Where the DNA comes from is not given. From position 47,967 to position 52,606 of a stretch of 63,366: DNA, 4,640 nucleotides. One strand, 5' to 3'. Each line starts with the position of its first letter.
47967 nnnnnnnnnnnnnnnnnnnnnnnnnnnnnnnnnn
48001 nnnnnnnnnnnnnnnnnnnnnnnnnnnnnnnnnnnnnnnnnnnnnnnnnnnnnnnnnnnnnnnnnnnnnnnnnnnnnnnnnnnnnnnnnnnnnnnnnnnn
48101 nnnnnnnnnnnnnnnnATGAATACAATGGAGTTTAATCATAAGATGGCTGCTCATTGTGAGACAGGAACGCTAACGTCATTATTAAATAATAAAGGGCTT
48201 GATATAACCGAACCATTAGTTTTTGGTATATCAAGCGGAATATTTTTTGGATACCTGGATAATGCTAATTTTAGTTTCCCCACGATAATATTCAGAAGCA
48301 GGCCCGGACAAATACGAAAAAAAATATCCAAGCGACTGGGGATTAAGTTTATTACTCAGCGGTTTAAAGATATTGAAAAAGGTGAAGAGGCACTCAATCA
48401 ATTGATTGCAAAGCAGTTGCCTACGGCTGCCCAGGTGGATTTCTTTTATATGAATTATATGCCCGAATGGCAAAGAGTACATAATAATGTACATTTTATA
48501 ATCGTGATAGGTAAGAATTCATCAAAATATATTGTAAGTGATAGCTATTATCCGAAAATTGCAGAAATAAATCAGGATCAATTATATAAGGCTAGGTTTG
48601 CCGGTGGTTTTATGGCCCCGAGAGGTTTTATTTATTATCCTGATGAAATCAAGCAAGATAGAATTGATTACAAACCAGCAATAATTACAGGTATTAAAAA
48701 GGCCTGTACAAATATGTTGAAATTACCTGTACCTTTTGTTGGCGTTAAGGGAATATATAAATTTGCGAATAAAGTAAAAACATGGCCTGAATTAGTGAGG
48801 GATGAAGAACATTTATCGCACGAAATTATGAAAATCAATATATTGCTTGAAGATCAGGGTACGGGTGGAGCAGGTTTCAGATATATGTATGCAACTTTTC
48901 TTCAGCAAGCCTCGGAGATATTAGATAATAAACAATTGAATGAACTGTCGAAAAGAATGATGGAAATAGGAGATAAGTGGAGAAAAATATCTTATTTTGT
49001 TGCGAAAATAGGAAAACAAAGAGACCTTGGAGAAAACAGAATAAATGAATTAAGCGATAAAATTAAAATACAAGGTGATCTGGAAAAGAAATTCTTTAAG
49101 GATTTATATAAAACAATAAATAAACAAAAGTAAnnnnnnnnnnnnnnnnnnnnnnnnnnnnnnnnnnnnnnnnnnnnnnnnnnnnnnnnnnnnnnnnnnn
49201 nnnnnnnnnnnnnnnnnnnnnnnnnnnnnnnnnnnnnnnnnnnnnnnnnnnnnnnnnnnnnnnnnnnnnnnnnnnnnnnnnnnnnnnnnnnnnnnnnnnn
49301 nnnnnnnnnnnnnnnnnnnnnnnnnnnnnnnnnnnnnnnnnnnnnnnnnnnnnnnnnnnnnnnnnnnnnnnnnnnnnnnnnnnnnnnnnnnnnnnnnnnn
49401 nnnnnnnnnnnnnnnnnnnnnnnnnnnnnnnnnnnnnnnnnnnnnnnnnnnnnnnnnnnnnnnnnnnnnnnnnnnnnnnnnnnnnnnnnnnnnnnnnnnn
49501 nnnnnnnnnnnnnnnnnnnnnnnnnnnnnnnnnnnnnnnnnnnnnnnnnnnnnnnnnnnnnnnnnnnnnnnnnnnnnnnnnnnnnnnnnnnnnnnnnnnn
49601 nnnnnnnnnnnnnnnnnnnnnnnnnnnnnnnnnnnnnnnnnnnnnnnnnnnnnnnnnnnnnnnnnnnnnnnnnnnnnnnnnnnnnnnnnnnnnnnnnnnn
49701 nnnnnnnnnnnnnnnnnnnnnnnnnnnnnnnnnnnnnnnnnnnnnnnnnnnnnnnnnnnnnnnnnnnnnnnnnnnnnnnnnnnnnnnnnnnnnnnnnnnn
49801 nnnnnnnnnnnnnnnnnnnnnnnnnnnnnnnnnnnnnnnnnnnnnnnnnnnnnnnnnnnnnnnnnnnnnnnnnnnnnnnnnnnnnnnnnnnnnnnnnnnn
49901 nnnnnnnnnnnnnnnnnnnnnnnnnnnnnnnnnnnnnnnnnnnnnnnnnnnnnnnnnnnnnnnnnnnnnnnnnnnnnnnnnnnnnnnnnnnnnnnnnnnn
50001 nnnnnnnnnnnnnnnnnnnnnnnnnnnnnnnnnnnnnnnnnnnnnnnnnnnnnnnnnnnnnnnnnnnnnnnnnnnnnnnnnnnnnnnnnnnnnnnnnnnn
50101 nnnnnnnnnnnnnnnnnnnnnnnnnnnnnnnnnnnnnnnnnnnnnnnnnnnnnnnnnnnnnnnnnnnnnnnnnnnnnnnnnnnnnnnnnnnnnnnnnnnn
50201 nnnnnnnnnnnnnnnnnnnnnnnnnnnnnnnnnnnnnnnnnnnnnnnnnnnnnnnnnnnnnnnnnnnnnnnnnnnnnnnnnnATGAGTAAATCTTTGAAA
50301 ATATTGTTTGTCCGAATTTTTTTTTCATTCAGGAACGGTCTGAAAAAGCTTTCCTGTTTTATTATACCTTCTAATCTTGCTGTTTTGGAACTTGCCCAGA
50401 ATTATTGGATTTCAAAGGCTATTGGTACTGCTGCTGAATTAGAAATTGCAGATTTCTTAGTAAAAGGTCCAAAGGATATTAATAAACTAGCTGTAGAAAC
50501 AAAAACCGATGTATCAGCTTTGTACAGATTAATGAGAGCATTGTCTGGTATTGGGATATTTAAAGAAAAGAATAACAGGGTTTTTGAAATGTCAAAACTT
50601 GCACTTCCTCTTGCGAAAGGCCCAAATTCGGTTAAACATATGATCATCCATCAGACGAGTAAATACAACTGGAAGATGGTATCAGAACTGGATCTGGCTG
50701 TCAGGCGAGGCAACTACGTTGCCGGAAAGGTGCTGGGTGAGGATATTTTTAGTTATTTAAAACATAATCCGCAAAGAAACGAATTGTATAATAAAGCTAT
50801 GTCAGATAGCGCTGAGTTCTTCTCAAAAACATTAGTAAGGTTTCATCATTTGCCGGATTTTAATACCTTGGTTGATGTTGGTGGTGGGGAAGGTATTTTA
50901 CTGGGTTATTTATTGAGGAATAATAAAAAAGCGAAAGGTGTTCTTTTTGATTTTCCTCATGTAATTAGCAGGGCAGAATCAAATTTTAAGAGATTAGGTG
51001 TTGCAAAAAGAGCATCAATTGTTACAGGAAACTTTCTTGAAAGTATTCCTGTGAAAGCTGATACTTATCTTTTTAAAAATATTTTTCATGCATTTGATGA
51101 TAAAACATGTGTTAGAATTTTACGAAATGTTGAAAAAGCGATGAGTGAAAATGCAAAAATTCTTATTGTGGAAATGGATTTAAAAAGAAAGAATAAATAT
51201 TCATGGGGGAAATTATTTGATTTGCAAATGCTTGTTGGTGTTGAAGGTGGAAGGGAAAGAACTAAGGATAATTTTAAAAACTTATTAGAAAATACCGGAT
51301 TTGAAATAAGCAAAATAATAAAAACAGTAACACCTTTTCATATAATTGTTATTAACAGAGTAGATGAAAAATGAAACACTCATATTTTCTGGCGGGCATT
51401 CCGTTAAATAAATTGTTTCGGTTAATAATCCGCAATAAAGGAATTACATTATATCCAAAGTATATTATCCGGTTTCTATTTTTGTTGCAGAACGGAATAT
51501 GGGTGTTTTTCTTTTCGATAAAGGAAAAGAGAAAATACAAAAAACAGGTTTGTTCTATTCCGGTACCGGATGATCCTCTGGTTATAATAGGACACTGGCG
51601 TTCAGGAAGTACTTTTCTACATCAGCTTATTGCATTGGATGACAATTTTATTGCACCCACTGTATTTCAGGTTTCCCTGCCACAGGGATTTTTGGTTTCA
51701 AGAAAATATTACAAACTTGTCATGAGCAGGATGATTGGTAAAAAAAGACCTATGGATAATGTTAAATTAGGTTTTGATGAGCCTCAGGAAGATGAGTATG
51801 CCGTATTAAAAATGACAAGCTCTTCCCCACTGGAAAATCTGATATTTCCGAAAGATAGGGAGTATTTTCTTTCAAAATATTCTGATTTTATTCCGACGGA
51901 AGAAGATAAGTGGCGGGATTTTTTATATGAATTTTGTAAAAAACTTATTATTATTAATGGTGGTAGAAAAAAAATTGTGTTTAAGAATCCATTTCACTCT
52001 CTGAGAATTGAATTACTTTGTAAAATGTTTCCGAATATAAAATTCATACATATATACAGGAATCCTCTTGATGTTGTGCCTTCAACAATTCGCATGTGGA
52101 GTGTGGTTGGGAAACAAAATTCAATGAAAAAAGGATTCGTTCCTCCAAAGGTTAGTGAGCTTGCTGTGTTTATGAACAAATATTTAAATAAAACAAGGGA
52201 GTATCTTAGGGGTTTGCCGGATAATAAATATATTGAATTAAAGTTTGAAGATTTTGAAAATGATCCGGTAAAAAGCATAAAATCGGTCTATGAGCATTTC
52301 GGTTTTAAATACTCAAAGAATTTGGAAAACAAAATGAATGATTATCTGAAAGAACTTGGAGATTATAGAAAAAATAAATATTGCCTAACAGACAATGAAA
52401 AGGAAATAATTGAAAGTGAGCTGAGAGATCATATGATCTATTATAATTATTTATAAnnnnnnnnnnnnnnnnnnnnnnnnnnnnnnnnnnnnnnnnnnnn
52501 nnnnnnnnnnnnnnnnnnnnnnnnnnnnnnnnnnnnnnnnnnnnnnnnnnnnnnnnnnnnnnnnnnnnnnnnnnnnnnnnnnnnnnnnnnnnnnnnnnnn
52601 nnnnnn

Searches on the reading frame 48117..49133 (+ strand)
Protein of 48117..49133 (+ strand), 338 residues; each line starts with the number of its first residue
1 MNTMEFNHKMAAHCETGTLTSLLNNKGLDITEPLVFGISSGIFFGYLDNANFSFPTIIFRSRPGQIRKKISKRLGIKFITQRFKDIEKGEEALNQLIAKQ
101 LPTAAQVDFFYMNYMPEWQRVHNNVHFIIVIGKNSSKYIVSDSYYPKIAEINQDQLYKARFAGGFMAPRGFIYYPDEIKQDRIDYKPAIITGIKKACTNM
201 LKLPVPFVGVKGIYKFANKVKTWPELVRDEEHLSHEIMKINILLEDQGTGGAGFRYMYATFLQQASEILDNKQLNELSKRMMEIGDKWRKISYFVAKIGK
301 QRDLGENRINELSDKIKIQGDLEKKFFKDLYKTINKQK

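Call 8: search_protein_families(library=pfam, proteins=[window:48117-49133:+], max_evalue=0.001)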
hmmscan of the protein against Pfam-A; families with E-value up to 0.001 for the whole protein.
window:48117-49133:+ (338 aa): 2 families
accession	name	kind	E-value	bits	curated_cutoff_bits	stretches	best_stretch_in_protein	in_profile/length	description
PF16169.10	DUF4872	-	2.2e-49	168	28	1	155-330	2-173/173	Domain of unknown function (DUF4872)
PF14399.12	BtrH_N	-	4.5e-37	127.7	29.7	1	13-142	1-133/134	Butirosin biosynthesis protein H, N-terminal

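Call 30: search_protein_families(library=ncbifam, proteins=[window:48117-49133:+], max_evalue=1e-10)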
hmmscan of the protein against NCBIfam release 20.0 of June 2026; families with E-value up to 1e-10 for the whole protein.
window:48117-49133:+ (338 aa): 1 family
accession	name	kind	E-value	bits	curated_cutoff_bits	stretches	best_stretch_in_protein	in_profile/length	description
NF053550.1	DarH_acyl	equivalog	6.8e-99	331.1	300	1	5-330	1-324/325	BtrH-related acyltransferase DarH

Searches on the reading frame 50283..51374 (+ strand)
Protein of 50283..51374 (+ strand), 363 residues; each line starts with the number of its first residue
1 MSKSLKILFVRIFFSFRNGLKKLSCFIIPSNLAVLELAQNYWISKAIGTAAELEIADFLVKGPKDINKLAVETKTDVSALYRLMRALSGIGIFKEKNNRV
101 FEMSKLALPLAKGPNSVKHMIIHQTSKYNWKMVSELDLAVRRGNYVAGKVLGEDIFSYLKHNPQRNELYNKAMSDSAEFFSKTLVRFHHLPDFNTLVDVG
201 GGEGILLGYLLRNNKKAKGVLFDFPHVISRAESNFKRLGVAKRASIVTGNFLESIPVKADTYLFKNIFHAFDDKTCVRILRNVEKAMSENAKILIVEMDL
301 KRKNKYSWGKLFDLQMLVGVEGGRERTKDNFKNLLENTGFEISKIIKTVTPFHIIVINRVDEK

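Call 8: search_protein_families(library=pfam, proteins=[window:50283-51374:+], max_evalue=0.001)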
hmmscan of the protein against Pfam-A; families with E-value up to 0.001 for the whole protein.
window:50283-51374:+ (363 aa): 6 families
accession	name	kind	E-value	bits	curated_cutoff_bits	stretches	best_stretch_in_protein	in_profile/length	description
PF00891.24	Methyltransf_2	-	8.3e-40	136.8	22.3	1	138-341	6-210/210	O-methyltransferase domain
PF08100.18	Dimerisation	-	1.3e-11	44.6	25.6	1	32-105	7-85/93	O-methyltransferase dimerisation domain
PF13847.12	Methyltransf_31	-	1.1e-07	32.1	27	1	195-339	6-145/145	Methyltransferase domain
PF13489.12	Methyltransf_23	-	8e-06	26.1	27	1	183-342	12-161/164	Methyltransferase domain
PF08242.18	Methyltransf_12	-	0.00054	21.1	30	0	197-292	1-97/98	Methyltransferase domain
PF13649.12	Methyltransf_25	-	0.00099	20.2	27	0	197-287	2-93/97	Methyltransferase domain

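Call 30: search_protein_families(library=ncbifam, proteins=[window:50283-51374:+], max_evalue=1e-10)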
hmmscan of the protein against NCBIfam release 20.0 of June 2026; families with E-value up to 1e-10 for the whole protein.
window:50283-51374:+ (363 aa): 1 family
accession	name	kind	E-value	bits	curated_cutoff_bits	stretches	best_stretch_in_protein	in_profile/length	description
TIGR02716.1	C20_methyl_CrtF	equivalog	3.9e-21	75.4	276.1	1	47-341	7-300/306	bacteriochlorophyllide d C-20 methyltransferase BchU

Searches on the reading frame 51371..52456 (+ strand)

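Call 8: search_protein_families(library=pfam, proteins=[window:51371-52456:+], max_evalue=0.001)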
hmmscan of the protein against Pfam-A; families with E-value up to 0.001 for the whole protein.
window:51371-52456:+ (361 aa): 2 families
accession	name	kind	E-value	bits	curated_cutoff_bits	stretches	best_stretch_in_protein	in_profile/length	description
PF13469.12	Sulfotransfer_3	-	9.7e-27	95.1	27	1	69-314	1-214/216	Sulfotransferase family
PF00685.33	Sulfotransfer_1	-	6.1e-13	49.2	22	1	67-338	1-205/255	Sulfotransferase domain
